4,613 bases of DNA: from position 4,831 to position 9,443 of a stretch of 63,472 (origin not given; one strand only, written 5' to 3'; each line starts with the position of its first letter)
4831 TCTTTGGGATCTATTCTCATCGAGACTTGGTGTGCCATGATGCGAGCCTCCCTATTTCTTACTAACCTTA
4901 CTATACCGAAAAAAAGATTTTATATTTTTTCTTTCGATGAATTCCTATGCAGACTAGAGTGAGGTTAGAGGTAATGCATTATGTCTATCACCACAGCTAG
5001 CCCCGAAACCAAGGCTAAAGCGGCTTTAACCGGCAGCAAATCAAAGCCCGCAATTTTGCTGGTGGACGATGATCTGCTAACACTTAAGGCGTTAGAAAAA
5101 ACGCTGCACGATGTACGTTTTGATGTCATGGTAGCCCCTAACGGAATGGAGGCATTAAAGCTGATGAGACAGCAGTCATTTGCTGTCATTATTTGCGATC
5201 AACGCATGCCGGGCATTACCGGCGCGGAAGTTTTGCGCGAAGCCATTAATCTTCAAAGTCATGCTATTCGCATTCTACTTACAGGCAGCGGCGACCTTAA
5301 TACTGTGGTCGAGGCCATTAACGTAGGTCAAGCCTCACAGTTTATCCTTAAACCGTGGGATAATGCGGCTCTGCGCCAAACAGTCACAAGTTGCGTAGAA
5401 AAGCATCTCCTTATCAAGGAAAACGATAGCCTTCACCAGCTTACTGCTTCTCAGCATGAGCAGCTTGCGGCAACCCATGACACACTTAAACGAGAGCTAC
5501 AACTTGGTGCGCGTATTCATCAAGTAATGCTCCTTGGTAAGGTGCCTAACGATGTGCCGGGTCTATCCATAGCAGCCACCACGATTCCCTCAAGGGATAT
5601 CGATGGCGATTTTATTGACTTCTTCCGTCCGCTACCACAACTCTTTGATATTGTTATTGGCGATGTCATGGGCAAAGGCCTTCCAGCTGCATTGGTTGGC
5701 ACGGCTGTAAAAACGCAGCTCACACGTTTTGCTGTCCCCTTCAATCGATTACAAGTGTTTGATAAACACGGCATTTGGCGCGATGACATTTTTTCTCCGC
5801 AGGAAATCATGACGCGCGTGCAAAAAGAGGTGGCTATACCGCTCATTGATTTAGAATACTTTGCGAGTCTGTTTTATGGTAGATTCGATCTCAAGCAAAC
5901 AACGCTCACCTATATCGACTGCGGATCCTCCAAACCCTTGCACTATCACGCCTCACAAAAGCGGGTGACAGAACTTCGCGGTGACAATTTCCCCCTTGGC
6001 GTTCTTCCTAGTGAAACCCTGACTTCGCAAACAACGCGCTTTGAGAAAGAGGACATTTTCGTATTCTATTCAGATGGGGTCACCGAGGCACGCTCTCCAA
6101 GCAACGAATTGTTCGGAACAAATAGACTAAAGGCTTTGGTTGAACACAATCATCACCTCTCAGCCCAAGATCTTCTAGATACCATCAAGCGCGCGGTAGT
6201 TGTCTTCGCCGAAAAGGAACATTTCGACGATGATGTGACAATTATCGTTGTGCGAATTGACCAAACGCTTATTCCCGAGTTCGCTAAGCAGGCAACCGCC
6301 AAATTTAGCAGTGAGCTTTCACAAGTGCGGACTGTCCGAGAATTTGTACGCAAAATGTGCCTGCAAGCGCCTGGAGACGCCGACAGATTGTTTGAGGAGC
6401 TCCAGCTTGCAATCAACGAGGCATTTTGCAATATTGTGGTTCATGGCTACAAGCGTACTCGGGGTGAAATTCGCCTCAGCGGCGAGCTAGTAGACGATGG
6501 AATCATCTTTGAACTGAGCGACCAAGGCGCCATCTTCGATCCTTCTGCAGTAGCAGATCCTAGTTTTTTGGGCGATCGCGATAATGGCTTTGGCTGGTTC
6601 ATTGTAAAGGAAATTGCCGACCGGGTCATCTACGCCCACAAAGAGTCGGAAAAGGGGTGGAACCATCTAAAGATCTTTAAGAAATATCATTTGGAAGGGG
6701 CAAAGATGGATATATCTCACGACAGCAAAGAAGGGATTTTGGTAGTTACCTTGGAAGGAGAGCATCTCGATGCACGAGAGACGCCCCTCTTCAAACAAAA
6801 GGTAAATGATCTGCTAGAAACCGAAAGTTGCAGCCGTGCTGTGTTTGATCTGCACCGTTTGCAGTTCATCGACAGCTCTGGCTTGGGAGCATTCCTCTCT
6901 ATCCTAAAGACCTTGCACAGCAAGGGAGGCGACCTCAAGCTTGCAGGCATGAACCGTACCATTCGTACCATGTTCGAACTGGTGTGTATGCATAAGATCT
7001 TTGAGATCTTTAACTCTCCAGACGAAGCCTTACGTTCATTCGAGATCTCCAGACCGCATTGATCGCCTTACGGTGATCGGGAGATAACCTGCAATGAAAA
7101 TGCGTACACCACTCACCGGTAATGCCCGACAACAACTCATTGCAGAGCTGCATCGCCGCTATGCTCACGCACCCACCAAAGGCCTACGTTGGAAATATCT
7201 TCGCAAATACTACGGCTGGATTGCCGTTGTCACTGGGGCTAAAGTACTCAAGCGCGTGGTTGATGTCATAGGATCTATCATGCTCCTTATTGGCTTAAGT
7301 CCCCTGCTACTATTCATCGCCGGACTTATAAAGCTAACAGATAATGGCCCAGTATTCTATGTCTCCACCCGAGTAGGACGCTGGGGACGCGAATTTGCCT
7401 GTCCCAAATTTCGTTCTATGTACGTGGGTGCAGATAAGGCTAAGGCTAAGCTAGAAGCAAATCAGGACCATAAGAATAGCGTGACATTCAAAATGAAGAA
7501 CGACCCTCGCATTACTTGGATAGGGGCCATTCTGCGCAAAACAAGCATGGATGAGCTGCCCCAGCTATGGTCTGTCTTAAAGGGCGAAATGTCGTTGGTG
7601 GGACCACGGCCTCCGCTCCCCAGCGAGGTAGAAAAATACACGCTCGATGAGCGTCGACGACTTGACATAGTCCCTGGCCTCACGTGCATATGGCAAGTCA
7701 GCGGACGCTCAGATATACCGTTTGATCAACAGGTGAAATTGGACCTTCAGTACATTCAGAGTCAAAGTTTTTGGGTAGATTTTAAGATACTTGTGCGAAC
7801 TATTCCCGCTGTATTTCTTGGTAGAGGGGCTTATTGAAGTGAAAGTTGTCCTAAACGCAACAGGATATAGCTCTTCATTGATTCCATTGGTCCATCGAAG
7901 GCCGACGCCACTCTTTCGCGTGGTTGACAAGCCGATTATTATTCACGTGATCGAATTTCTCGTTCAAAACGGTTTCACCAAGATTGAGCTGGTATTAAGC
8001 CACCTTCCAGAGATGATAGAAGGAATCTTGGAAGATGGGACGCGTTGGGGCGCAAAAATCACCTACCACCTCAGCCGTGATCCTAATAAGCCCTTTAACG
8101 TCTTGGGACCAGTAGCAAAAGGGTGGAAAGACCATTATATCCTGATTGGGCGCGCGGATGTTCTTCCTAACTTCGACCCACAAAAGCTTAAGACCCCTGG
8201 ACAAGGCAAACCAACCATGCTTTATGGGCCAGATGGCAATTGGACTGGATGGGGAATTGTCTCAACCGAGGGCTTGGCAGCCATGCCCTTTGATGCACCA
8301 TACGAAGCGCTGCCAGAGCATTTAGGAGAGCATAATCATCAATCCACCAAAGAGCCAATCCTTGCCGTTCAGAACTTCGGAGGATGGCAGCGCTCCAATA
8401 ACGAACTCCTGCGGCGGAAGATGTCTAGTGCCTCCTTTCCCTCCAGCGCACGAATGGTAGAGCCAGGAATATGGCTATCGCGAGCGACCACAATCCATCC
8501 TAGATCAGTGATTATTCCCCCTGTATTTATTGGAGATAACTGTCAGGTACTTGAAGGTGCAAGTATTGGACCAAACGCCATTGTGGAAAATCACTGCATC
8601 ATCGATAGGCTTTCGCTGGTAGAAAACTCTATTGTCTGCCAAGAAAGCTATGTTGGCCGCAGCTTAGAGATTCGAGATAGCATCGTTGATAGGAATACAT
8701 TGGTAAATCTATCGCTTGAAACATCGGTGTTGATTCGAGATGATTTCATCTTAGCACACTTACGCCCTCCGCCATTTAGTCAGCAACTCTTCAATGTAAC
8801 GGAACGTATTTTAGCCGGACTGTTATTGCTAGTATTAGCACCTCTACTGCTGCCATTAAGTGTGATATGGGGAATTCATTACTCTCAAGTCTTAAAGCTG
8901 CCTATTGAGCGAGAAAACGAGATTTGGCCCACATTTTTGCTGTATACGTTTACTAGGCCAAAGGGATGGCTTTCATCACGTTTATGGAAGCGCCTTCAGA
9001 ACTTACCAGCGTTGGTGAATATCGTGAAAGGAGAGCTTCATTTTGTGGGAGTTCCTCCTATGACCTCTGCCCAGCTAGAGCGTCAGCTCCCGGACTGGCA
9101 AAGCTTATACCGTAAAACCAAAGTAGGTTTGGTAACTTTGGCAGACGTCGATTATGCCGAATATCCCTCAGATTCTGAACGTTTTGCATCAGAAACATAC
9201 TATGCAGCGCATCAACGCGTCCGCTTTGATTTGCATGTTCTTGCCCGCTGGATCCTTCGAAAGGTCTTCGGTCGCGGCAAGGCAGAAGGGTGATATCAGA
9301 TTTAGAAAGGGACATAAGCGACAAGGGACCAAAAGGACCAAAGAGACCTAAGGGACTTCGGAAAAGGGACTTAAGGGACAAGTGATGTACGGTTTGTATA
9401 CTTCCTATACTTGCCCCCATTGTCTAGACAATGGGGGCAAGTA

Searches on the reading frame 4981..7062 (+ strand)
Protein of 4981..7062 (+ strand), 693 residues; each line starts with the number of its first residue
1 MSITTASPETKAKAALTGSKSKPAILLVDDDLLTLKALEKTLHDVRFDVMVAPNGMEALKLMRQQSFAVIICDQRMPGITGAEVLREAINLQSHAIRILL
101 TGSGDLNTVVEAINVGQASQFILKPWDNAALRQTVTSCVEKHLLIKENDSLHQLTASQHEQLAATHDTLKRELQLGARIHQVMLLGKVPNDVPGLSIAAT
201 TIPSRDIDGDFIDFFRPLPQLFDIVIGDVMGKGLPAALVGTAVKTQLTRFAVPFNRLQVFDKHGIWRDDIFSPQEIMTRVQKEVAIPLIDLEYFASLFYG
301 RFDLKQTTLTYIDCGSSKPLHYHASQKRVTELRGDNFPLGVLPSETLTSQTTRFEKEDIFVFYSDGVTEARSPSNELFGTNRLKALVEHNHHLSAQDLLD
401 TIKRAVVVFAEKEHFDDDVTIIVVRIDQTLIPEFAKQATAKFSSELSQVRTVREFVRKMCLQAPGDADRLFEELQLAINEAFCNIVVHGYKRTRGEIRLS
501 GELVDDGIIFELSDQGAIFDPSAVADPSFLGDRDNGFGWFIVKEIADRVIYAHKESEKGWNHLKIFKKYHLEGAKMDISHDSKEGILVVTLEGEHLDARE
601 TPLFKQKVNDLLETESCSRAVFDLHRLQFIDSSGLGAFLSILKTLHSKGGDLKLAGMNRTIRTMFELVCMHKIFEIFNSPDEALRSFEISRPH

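Call 6: search_protein_families(library=pfam, proteins=[window:4981-7062:+], max_evalue=0.001)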
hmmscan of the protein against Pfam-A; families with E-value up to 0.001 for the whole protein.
window:4981-7062:+ (693 aa): 6 families
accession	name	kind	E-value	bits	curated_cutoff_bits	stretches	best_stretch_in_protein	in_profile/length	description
PF07228.17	SpoIIE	-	1.2e-40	140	25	1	224-426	7-191/192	Stage II sporulation protein E (SpoIIE)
PF00072.30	Response_reg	-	2.7e-21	76.3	30.2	1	25-135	1-110/111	Response regulator receiver domain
PF13581.12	HATPase_c_2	-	2.3e-18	66.9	27.4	1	442-555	1-117/127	Histidine kinase-like ATPase domain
PF01740.26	STAS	-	2.4e-18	66.3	22.6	1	582-683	6-106/106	STAS domain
PF13466.11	STAS_2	-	1.2e-10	41.8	29.2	1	595-668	6-77/80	STAS domain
PF02518.31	HATPase_c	-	0.00096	20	26.4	0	473-548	5-86/111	Histidine kinase-, DNA gyrase B-, and HSP90-like ATPase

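Call 27: search_protein_families(library=ncbifam, proteins=[window:4981-7062:+], max_evalue=0.01)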
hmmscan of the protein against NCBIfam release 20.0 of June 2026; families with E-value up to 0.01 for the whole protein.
window:4981-7062:+ (693 aa): 89 families (the best 25 are shown)
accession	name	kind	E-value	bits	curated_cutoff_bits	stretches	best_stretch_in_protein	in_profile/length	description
NF053512.1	nitric_RR_NosR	exception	4.1e-43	148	400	1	25-174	1-150/422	response regulator c-di-GMP phosphodiesterase, NosR family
NF045505.1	RR_RssB_Pseudo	equivalog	3.6e-39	134.9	700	1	22-424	5-389/394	two-component system response regulator RssB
TIGR02886.1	spore_II_AA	equivalog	9.8e-20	70.5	114.75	1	581-684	4-106/106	anti-sigma F factor antagonist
TIGR00377.1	ant_ant_sig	superfamily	2.5e-19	69.1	53.45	1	575-680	2-106/108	anti-sigma factor antagonist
NF006900.1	PRK09390.1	equivalog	1.5e-18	67.1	255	1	22-162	4-143/203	response regulator FixJ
NF008469.0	PRK11361.1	equivalog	7.3e-16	57.9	714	1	23-159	5-140/461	acetoacetate metabolism transcriptional regulator AtoC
NF007689.0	PRK10365.1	equivalog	2.4e-14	53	760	1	22-160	5-140/441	sigma-54-dependent response regulator transcription factor ZraR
NF047793.1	ResRegPgtA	equivalog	4.8e-14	52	650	1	21-145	4-128/414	two-component system response regulator PgtA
NF052313.1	T9SS_RR_PorX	equivalog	7.3e-14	51.4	300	1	24-151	2-128/513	T9SS response regulator signal transducer PorX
NF041946.1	LuxO_transreg_Vib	equivalog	1.6e-13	50.3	800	1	36-154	9-127/463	quorum-sensing sigma-54 dependent transcriptional regulator LuxO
NF007969.0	PRK10693.1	equivalog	3.2e-13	49.4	329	1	24-174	9-161/337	two-component system response regulator RssB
NF007135.0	PRK09581.1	equivalog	1.3e-12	47.3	474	1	24-148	4-129/457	PleD family two-component system response regulator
NF011695.0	PRK15115.1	equivalog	1.5e-12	47.1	763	1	22-143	6-126/445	two-component system response regulator GlrR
NF040749.1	tetrathio_RR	equivalog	5.7e-12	45.8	290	1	25-148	2-124/191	tetrathionate respiration response regulator TtrR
NF041733.1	resp_reg_CseB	equivalog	9.5e-12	44.8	350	1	24-150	2-126/228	two-component system response regulator CseB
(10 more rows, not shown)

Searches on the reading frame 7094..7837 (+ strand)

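Call 6: search_protein_families(library=pfam, proteins=[window:7094-7837:+], max_evalue=0.001)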
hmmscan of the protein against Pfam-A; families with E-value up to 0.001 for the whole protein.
window:7094-7837:+ (247 aa): 1 family
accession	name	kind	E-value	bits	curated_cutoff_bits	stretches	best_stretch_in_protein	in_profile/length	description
PF02397.22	Bac_transf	-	2e-65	220.1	27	1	53-241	1-178/179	Bacterial sugar transferase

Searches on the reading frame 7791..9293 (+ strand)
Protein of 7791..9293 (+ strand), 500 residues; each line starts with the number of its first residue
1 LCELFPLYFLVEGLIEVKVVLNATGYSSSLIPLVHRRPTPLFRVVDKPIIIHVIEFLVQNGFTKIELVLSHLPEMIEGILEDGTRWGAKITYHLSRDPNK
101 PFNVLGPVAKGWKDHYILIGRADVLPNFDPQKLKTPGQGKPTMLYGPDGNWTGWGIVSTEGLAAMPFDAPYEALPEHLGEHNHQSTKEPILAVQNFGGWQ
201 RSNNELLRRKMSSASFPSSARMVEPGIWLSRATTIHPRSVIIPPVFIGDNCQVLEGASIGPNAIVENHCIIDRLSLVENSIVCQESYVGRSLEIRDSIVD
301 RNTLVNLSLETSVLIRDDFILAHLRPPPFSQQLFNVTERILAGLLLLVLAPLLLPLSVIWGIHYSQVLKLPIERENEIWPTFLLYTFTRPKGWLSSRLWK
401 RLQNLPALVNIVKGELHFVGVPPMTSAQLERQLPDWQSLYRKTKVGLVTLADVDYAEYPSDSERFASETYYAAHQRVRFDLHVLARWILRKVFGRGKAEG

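Call 6: search_protein_families(library=pfam, proteins=[window:7791-9293:+], max_evalue=0.001)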
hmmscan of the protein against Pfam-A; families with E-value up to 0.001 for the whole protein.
window:7791-9293:+ (500 aa): 5 families
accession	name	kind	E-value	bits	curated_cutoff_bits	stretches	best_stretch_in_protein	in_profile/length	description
PF02397.22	Bac_transf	-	2.3e-09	37.5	27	1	401-488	87-174/179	Bacterial sugar transferase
PF00483.29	NTP_transferase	-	4.8e-08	33.3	21.2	1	21-110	4-92/245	Nucleotidyl transferase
PF25084.1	LbH_EIF2B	-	7.3e-07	29.6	54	1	228-306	5-82/105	EIF2B subunit epsilon LbH domain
PF00132.30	Hexapep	-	2.5e-06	27.4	27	1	243-271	6-34/36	Bacterial transferase hexapeptide (six repeats)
PF24894.1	Hexapep_GlmU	-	5.3e-05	23.7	23.3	1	253-306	26-78/104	GlmU-like, C-terminal hexapeptide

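Call 27: search_protein_families(library=ncbifam, proteins=[window:7791-9293:+], max_evalue=0.01)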
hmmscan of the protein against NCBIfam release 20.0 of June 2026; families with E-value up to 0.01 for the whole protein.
window:7791-9293:+ (500 aa): 25 families
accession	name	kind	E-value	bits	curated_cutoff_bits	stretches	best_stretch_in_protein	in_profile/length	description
TIGR01208.1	rmlA_long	equivalog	1.7e-18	66.6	320.25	2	18-98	1-82/353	glucose-1-phosphate thymidylyltransferase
TIGR03992.1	Arch_glmU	subfamily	5.2e-18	65.1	292.1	2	19-126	3-109/393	bifunctional sugar-1-phosphate nucleotidylyltransferase/acetyltransferase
NF045761.1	NAMPUrTaseMurU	equivalog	2.3e-12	47.3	250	1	18-97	2-79/226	N-acetylmuramate alpha-1-phosphate uridylyltransferase MurU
NF052502.1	man1P_GTase_Rv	exception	1.3e-10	40.6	440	2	20-132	4-116/352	mannose-1-phosphate guanylyltransferase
NF041173.1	Sug_nt_acttase_Thmprot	equivalog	1.4e-07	30.8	600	1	239-305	243-310/405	bifunctional sugar-1-phosphate nucleotidylyltransferase/acetyltransferase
TIGR03570.1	NeuD_NnaD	subfamily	5.7e-07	29.3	160.8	1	231-282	86-137/202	NeuD/PglB/VioB family sugar acetyltransferase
NF002060.0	PRK00892.1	subfamily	1.1e-05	24.7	207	1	206-295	75-165/345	UDP-3-O-(3-hydroxymyristoyl)glucosamine N-acyltransferase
NF041313.1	UDPGP_AglF_Halo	equivalog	1.2e-05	24.9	400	1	18-99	2-82/234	UTP--glucose-1-phosphate uridylyltransferase AglF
TIGR01099.1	galU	equivalog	2e-05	24.3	326.8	1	18-76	3-61/261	UTP--glucose-1-phosphate uridylyltransferase GalU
TIGR01173.1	glmU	equivalog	2.5e-05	23.3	366.85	1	219-295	248-330/452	bifunctional UDP-N-acetylglucosamine diphosphorylase/glucosamine-1-phosphate N-acetyltransferase GlmU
TIGR03022.1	WbaP_sugtrans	subfamily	5.8e-05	22.5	403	1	402-488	361-446/456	undecaprenyl-phosphate galactose phosphotransferase WbaP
NF045514.1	glycotran_HepC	equivalog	0.00014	21.2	140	1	330-425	113-213/220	heterocyst development glycosyltransferase HepC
TIGR03025.1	EPS_sugtrans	subfamily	0.00016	21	295.55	1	402-490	346-437/445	exopolysaccharide biosynthesis polyprenyl glycosylphosphotransferase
TIGR01853.1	lipid_A_lpxD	equivalog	0.00026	20.1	242.5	1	221-295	99-168/325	UDP-3-O-(3-hydroxymyristoyl)glucosamine N-acyltransferase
NF002023.0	PRK00844.1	subfamily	0.00027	19.9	458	1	247-306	319-376/408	glucose-1-phosphate adenylyltransferase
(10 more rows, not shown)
